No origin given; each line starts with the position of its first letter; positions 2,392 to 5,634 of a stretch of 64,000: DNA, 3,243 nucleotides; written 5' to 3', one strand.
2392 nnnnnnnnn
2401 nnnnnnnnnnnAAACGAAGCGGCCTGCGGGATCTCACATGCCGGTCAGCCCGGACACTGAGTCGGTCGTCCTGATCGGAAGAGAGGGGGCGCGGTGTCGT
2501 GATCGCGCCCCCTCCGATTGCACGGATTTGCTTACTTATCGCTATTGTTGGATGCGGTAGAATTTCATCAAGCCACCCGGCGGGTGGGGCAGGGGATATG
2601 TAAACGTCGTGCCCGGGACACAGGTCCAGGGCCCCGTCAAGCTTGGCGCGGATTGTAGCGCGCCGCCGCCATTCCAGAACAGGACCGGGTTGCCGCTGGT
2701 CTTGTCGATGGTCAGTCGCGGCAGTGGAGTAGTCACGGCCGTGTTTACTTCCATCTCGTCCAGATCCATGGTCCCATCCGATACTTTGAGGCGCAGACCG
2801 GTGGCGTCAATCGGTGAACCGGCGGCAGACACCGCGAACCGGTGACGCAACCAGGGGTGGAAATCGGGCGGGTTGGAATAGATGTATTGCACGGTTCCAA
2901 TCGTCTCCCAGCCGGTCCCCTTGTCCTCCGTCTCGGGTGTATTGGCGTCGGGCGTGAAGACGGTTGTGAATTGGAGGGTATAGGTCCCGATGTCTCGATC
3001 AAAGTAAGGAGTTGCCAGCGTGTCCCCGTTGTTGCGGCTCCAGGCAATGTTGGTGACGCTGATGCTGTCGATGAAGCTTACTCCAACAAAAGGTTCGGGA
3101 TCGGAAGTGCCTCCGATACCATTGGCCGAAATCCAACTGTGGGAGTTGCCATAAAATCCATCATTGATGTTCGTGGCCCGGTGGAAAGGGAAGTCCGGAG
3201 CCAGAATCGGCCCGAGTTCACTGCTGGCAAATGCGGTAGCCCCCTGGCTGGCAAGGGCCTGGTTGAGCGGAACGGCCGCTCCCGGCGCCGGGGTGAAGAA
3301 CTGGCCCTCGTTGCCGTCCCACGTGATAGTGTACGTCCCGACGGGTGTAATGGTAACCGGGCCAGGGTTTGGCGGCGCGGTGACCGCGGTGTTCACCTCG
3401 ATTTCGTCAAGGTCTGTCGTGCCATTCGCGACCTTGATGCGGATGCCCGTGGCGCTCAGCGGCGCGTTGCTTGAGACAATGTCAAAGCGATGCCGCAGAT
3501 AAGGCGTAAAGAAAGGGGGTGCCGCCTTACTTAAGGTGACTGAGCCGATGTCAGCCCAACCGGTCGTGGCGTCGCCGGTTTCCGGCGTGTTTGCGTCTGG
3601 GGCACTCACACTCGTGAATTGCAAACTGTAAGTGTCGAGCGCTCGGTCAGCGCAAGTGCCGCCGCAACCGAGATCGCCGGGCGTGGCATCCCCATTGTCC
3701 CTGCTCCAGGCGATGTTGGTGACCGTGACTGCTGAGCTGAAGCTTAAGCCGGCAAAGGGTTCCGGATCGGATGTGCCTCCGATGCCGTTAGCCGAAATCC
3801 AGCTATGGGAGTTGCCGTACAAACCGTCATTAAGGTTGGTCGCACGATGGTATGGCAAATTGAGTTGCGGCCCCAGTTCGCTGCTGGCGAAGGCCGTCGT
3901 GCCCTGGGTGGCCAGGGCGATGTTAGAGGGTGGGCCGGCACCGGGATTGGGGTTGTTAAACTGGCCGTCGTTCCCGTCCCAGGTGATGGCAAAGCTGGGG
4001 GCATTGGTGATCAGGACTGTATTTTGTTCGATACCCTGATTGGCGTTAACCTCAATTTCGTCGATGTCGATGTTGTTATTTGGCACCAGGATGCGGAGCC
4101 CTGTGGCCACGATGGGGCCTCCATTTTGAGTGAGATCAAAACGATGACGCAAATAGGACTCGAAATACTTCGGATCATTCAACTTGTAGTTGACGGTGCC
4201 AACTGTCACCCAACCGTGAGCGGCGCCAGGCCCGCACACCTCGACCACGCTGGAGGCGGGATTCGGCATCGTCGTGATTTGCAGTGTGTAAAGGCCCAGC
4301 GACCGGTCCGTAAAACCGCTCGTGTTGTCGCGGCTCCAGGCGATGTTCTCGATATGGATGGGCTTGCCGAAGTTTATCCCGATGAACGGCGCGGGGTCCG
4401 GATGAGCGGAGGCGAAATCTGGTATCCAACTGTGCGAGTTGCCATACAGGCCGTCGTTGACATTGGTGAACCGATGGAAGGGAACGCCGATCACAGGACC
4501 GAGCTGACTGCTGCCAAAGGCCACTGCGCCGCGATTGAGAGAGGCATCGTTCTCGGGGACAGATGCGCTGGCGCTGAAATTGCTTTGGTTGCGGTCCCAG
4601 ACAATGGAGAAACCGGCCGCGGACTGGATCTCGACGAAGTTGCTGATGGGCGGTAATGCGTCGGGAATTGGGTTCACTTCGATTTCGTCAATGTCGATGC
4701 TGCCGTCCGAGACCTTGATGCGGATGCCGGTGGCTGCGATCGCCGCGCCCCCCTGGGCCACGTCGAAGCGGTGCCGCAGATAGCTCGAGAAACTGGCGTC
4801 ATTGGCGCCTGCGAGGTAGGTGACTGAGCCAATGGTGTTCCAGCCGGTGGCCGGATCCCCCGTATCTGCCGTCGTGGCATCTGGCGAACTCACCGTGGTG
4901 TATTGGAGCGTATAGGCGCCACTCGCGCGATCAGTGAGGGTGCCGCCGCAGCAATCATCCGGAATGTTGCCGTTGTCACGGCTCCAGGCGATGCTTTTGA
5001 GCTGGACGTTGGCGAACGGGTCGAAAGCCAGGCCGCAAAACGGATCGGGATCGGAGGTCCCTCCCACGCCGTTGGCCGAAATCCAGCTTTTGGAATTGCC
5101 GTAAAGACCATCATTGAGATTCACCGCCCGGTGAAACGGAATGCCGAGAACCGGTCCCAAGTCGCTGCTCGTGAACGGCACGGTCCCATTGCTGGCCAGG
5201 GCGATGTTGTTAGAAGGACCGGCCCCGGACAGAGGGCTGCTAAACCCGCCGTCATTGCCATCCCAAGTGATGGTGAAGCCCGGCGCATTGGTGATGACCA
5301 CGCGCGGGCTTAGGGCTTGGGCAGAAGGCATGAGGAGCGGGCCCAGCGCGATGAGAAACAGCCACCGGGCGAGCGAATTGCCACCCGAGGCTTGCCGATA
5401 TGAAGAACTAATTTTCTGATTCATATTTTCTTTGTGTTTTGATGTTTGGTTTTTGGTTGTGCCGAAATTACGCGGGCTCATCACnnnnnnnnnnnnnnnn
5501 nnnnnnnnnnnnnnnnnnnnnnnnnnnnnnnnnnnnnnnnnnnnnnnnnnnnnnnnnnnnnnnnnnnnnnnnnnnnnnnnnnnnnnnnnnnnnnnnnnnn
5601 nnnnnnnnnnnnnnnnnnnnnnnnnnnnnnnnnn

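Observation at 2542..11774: Two translationally coupled giant secreted proteins carry six copies of a discoidin-like module around LTD and CotH-kinase domains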

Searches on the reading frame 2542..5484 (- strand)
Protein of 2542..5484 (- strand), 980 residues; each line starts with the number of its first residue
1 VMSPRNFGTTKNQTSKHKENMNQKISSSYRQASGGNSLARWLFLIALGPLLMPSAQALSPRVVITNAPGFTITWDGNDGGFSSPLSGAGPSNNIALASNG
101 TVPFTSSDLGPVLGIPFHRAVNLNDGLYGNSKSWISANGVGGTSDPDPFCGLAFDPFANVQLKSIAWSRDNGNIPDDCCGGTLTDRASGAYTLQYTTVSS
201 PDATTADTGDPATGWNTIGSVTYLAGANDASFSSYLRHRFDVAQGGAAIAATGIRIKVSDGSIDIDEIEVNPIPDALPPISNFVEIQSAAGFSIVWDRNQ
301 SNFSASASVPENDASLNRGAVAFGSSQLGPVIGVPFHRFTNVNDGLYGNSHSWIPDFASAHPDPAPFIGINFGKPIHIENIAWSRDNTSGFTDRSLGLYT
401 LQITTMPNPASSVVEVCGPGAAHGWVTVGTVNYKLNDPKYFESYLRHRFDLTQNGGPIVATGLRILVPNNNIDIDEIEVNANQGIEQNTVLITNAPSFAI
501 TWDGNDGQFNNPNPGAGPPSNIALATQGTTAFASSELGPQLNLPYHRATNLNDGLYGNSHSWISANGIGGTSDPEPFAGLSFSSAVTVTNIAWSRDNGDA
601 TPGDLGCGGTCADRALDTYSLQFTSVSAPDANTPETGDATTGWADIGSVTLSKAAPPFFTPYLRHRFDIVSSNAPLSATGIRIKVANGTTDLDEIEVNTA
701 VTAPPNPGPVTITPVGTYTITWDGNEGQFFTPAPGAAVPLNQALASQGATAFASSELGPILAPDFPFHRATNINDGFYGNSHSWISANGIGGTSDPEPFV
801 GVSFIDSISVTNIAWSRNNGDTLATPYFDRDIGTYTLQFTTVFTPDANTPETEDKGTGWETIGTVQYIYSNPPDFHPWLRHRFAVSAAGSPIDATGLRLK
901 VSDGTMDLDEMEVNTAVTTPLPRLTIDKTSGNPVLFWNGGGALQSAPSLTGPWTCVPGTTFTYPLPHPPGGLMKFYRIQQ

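Call 5: search_protein_families(library=pfam, proteins=[window:2542-5484:-], max_evalue=0.01)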
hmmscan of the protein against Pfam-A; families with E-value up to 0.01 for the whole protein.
window:2542-5484:- (980 aa): 0 families

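Call 6: search_protein_families(library=ncbifam, proteins=[window:2542-5484:-], max_evalue=0.01)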
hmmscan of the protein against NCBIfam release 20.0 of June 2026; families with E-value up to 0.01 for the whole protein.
window:2542-5484:- (980 aa): 0 families

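Call 10: find_homologous_proteins(query=window:2542-5424:-)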
Query window:2542-5424:- (960 aa): 271 proteins with E <= 0.001 among 8000 candidates; the best 120 are listed.
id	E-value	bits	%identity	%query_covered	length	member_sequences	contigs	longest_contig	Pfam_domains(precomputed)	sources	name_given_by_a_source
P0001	0.0e+0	1418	50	95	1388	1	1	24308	PF17963.8,PF17892.8,PF17803.8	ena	-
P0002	0.0e+0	1403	47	92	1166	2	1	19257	-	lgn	-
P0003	0.0e+0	1377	50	89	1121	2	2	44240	-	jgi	jgi:hypothetical protein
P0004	0.0e+0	1367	47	94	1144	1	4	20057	-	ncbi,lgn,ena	-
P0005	0.0e+0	1341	48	94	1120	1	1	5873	-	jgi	jgi:hypothetical protein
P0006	0.0e+0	1338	58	100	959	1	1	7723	-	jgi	jgi:hypothetical protein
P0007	0.0e+0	1321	46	93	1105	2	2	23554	-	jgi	jgi:hypothetical protein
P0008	0.0e+0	1312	49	89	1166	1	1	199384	-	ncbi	-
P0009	0.0e+0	1290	64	96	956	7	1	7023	-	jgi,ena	-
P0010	0.0e+0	1285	61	98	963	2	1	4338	-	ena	-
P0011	0.0e+0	1266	60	100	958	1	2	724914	-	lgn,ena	-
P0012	0.0e+0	1265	60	98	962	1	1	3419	-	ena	-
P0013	0.0e+0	1264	49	89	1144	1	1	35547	-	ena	-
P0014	0.0e+0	1252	63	97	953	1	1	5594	-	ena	-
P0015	0.0e+0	1243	62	96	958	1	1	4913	-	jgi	jgi:hypothetical protein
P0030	0.0e+0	1182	59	96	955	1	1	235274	-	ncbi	-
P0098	2.3e-271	921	51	96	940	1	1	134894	-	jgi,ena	-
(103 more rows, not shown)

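Call 18: find_encoding_contigs(protein=P0011, flank=10000, max_places=2)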
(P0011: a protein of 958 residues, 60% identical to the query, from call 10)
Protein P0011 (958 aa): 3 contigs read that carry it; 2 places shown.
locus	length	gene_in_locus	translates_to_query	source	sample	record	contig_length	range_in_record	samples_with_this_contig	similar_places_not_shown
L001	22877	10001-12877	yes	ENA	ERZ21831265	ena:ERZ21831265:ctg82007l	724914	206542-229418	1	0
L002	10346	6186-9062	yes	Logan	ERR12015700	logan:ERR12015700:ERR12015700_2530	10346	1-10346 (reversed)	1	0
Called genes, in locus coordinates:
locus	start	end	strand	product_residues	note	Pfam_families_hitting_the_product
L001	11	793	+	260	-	PF00106:adh_short, PF08659:KR, PF23441:SDR (weak), PF13561:adh_short_C2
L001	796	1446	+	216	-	PF04199:Cyclase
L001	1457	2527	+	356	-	PF02615:Ldh_2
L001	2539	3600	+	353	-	PF06379:RhaT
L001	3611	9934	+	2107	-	PF00932:LTD, PF18884:TSP3_bac (faint), PF00932:LTD, PF08757:CotH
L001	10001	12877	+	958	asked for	-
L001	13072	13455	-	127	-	-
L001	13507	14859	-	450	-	PF13360:PQQ_2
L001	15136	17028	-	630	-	PF00884:Sulfatase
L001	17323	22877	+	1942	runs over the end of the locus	PF08450:SGL (faint), PF01436:NHL (faint), PF24684:Vgb_lyase (weak), PF07679:I-set, PF13927:Ig_3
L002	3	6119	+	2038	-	?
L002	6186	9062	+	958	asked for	-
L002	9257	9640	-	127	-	-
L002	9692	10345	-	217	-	?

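Call 19: find_encoding_contigs(protein=P0098, flank=10000, max_places=2)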
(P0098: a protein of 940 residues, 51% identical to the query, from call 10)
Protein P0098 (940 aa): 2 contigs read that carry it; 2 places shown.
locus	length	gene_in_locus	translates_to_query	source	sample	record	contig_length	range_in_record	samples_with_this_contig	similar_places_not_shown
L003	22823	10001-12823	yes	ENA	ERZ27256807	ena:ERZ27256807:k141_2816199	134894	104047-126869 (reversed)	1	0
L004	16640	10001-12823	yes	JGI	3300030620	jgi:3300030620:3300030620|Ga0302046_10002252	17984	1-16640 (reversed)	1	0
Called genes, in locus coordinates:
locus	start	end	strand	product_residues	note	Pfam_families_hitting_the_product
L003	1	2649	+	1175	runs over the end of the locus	PF00754:F5_F8_type_C (faint), PF07494:Reg_prop (faint), PF07495:Y_Y_Y, PF07730:HisKA_3, PF13581:HATPase_c_2 (weak), PF02518:HATPase_c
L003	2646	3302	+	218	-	PF00072:Response_reg, PF00196:GerE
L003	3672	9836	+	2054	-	PF00932:LTD, PF08757:CotH, PF18884:TSP3_bac (faint)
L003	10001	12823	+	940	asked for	-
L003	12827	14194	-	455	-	PF00884:Sulfatase, PF01663:Phosphodiest, PF16347:SGSH_C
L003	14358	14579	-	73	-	-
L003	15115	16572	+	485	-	PF00884:Sulfatase, PF01663:Phosphodiest (weak), PF16347:SGSH_C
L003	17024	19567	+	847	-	PF01011:PQQ (faint), PF13360:PQQ_2, PF13570:Beta-prop_ACSF4, PF13360:PQQ_2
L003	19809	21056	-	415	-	-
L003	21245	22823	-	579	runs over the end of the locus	-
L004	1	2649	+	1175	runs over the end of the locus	PF00754:F5_F8_type_C (faint), PF07494:Reg_prop (faint), PF07495:Y_Y_Y, PF07730:HisKA_3, PF13581:HATPase_c_2 (weak), PF02518:HATPase_c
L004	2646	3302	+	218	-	PF00072:Response_reg, PF00196:GerE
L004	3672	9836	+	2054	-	PF00932:LTD, PF08757:CotH, PF18884:TSP3_bac (faint)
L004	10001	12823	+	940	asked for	-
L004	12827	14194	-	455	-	PF00884:Sulfatase, PF01663:Phosphodiest, PF16347:SGSH_C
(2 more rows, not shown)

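Call 31: find_encoding_contigs(protein=P0030, flank=10000, max_places=1)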
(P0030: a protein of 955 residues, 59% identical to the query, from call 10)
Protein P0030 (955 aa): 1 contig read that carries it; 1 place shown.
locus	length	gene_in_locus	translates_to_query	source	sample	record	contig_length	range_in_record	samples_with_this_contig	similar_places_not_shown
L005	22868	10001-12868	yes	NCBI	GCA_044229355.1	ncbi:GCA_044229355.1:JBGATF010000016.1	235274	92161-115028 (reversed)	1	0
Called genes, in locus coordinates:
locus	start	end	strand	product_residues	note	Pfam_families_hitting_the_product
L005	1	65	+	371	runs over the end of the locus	PF03781:FGE-sulfatase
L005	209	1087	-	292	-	PF12569:NatA_aux_su (faint), PF07719:TPR_2 (faint), PF13431:TPR_17 (faint), PF14559:TPR_19 (faint), PF00515:TPR_1 (faint), PF13371:TPR_9 (weak), PF09976:TPR_21 (weak), PF13432:TPR_16 (weak)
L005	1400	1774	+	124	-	-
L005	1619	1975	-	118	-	-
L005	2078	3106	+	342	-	PF01436:NHL (faint), PF17170:DUF5128 (faint)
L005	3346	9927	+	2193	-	PF00932:LTD, PF08757:CotH (weak), PF00932:LTD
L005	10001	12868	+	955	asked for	-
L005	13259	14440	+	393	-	PF03739:LptF_LptG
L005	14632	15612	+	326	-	-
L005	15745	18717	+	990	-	PF01564:Spermine_synth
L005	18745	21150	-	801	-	PF28492:Beta_helix_4 (weak)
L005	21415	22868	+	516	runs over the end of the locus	-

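Call 32: find_encoding_contigs(protein=P0003, flank=10000, max_places=1)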
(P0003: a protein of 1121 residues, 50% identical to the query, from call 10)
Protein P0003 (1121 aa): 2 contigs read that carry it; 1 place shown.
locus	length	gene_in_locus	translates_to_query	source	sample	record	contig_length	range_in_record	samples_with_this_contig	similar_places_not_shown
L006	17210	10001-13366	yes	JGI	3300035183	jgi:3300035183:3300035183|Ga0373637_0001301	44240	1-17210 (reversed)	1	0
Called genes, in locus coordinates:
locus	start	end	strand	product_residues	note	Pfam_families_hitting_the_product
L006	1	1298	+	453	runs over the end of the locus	-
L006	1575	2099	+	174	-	-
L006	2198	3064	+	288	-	PF00072:Response_reg (weak), PF00196:GerE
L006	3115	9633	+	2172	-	PF00932:LTD, PF08757:CotH (weak), PF00932:LTD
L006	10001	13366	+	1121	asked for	-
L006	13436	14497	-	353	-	PF00903:Glyoxalase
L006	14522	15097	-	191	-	PF05721:PhyH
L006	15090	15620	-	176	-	-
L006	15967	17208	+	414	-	?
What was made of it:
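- On Translationally coupled overlapping gene pair: Related loci have gaps of 66-367 nt (calls 18, 19, 31, 32).
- Called intergenic gaps in related loci are 66, 73, 164 and 367 nt (calls 18, 19, 31, 32).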

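Call 59: find_related_loci(query=window:2542-5424:-, collection=genome_contigs, flank=10000)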
Query window:2542-5424:- (960 aa) in genome_contigs; peptide patterns used: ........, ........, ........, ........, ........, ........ (x = any residue, [..] = any of these).
101 stretches matched a pattern; 22 encode a relative of the query (tblastn E <= 1e-3); 20 distinct loci.
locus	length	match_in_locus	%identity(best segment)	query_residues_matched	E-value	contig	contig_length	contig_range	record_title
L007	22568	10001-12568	60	39-895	0e+0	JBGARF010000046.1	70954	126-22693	MAG: Limisphaerales bacterium isolate MAG_MBR_H10.46 MBRH10-46_opera_contig_1567, whole genome shotgun sequence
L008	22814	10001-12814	56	10-956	0e+0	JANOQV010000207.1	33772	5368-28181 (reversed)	MAG: Pedosphaera sp. isolate VAR_4_metabat_254_sub VAR_4_k141_673141, whole genome shotgun sequence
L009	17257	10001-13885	56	25-960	0e+0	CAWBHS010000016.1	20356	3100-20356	MAG: uncultured Verrucomicrobiae bacterium isolate MFD05684.bin.2.284 genome assembly, contig: contig_106968, whole geno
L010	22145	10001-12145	61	30-960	0e+0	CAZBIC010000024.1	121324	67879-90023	MAG TPA_asm: uncultured Bifidobacterium sp. isolate SRP302895_co1_406 genome assembly, contig: NODE_313_length_121324_co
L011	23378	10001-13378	49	25-960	0e+0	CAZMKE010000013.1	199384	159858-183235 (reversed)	MAG TPA_asm: uncultured Verrucomicrobiota bacterium isolate SRP262948_co1_106 genome assembly, contig: NODE_54_length_19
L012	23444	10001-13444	48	13-960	0e+0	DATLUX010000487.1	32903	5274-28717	MAG TPA_asm: Verrucomicrobiia bacterium isolate SMAG_U13177 k141_908150, whole genome shotgun sequence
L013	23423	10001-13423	47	18-960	0e+0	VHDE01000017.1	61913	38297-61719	MAG: Verrucomicrobia bacterium isolate K_Offshore_80m_m1_157 K_Offshore_80m_m1_157_Ga0194132_10000869, whole genome shot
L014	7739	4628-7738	47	37-919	0e+0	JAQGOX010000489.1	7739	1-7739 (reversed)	MAG: Verrucomicrobiales bacterium isolate RYN_624 scaffold_5716986, whole genome shotgun sequence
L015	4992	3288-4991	60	23-919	0e+0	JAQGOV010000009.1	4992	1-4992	MAG: Verrucomicrobiales bacterium isolate RYN_622 scaffold_4700394, whole genome shotgun sequence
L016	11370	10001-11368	63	37-895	2e-175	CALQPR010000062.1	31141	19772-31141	MAG: Pedosphaera parvula Ellin514 isolate HRS-HS6-bin-38 genome assembly, contig: HRS-HS6-C571, whole genome shotgun seq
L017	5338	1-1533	57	42-960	4e-179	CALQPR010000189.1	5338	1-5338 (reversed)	MAG: Pedosphaera parvula Ellin514 isolate HRS-HS6-bin-38 genome assembly, contig: HRS-HS6-C13264, whole genome shotgun s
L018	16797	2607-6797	49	24-960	6e-168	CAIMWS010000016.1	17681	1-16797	MAG: uncultured Verrucomicrobia bacterium isolate LaPlata_bin-2736 genome assembly, contig: bin-2736:016/561, whole geno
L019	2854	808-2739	47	26-928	8e-174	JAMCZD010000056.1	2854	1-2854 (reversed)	MAG: Candidatus Omnitrophota bacterium isolate FK_Sedi_B_Bin.32 NODE_150385_length_2854_cov_0.926659, whole genome shotg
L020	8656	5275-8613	39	42-958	5e-161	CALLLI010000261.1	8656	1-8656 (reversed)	MAG: uncultured Verrucomicrobiales bacterium isolate S3_Bin_Bin_173_1 genome assembly, contig: c_000003615755, whole gen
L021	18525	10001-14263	48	3-960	1e-165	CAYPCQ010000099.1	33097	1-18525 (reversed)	MAG TPA_asm: uncultured Verrucomicrobiota bacterium isolate SRP272421_co1_717 genome assembly, contig: NODE_2785_length_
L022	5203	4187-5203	60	31-902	2e-114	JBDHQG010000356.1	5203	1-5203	MAG: Limisphaerales bacterium isolate AS-MICRO-OLR.142 NODE_86112_length_5203_cov_2.608225, whole genome shotgun sequenc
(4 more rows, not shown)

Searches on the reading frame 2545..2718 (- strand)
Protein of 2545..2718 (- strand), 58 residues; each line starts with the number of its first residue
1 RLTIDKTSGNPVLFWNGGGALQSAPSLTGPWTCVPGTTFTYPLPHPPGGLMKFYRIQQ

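Call 67: search_protein_families(library=pfam, proteins=[window:2545-2718:-], max_evalue=10)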
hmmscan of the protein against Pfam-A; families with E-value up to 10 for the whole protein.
seq(58 aa): 0 families
